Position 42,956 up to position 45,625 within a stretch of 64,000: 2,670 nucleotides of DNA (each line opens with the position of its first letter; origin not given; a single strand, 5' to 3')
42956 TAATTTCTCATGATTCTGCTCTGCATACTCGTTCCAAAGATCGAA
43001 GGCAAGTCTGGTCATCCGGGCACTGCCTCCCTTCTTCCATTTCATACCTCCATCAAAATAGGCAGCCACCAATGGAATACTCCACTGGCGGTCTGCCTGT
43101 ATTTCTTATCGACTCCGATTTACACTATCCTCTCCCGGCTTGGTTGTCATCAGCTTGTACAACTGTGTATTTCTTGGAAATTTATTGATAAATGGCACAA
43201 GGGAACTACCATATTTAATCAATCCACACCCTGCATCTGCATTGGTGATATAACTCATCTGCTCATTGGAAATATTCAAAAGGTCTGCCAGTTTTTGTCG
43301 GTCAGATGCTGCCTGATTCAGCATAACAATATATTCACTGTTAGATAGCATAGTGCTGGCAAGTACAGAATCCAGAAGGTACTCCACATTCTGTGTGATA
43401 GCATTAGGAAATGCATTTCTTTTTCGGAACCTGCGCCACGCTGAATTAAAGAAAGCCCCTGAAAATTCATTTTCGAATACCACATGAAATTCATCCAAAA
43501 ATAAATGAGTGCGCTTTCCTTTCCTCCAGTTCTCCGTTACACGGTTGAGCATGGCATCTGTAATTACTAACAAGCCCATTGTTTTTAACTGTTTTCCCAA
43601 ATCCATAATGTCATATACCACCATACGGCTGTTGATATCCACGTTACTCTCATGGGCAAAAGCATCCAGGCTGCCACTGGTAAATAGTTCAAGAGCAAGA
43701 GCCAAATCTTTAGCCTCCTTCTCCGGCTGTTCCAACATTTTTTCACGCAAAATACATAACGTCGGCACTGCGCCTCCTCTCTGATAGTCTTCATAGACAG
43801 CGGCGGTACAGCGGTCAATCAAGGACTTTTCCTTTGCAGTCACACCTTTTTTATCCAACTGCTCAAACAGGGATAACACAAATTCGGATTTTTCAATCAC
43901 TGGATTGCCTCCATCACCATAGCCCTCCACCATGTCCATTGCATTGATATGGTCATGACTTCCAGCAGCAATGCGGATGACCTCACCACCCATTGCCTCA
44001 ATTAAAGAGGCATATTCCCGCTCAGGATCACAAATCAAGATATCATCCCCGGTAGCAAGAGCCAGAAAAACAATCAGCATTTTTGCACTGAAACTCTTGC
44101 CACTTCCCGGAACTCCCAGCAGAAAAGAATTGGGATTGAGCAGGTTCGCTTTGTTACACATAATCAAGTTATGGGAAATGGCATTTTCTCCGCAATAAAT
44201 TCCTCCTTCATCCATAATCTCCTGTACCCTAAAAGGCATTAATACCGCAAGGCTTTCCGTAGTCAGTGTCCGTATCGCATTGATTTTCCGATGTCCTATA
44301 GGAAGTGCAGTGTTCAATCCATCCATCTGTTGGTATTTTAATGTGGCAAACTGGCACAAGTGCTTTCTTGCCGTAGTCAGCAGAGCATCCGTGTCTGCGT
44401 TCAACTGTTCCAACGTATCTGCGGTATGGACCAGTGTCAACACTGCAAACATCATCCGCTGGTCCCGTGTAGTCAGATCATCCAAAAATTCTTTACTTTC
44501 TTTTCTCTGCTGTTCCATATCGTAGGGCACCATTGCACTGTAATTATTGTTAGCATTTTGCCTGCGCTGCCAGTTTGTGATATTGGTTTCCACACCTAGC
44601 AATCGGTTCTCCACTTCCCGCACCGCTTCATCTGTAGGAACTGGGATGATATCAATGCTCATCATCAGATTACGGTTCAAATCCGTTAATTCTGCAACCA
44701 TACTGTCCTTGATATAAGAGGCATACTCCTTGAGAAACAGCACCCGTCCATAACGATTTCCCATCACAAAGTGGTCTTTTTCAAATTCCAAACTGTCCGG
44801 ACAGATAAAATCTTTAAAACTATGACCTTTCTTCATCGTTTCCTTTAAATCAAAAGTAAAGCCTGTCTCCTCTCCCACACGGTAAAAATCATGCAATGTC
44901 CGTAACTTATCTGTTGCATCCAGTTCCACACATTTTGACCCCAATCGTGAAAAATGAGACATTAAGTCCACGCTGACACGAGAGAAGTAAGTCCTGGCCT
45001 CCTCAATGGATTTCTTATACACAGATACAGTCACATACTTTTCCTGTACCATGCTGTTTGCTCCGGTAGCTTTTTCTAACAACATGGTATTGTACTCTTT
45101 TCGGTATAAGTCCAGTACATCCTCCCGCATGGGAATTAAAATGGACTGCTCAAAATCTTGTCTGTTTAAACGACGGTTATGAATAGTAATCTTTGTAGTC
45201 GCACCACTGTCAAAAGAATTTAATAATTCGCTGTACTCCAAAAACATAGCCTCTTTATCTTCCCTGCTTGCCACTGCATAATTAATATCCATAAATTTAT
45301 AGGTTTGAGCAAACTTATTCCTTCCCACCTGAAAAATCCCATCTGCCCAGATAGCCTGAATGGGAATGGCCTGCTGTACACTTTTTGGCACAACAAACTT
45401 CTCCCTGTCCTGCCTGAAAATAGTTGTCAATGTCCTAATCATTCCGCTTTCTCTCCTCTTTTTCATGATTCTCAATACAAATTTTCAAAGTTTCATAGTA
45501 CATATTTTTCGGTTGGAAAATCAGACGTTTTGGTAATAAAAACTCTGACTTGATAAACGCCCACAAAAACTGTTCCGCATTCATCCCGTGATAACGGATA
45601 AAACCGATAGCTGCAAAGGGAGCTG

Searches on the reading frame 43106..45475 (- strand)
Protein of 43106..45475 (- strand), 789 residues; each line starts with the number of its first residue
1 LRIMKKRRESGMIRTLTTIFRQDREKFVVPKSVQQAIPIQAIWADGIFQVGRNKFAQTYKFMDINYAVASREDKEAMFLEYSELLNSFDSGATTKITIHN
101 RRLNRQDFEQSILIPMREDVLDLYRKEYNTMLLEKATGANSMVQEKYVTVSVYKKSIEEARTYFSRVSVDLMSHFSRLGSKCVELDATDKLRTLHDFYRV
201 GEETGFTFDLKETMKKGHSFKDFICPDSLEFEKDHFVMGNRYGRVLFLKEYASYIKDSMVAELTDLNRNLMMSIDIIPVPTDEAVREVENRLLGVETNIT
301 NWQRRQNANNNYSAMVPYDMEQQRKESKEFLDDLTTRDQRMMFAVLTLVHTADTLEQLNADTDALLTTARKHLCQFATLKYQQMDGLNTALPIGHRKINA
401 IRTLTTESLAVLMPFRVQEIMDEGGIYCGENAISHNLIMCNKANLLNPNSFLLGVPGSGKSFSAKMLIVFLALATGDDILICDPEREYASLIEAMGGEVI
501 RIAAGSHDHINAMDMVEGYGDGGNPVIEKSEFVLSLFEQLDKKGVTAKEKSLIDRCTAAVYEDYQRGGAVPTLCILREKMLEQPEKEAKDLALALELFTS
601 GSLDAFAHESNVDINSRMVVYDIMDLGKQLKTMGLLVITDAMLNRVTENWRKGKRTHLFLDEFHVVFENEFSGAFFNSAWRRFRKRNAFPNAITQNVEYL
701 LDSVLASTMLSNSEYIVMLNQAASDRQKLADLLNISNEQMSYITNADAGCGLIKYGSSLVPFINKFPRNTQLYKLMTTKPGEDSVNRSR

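Call 7: search_protein_families(library=pfam, proteins=[window:43106-45475:-], max_evalue=0.001)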
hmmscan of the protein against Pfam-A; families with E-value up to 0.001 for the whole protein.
window:43106-45475:- (789 aa): 3 families
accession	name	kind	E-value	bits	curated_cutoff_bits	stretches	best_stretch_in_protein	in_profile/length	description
PF19044.6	P-loop_TraG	-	1.9e-10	40.4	25.8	1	441-743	23-342/413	TraG P-loop domain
PF12846.13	AAA_10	-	8.2e-08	32.1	27.5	1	447-705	21-291/362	AAA-like domain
PF01935.23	DUF87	-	2.5e-06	28.2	23.2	1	452-575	28-146/220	Helicase HerA, central domain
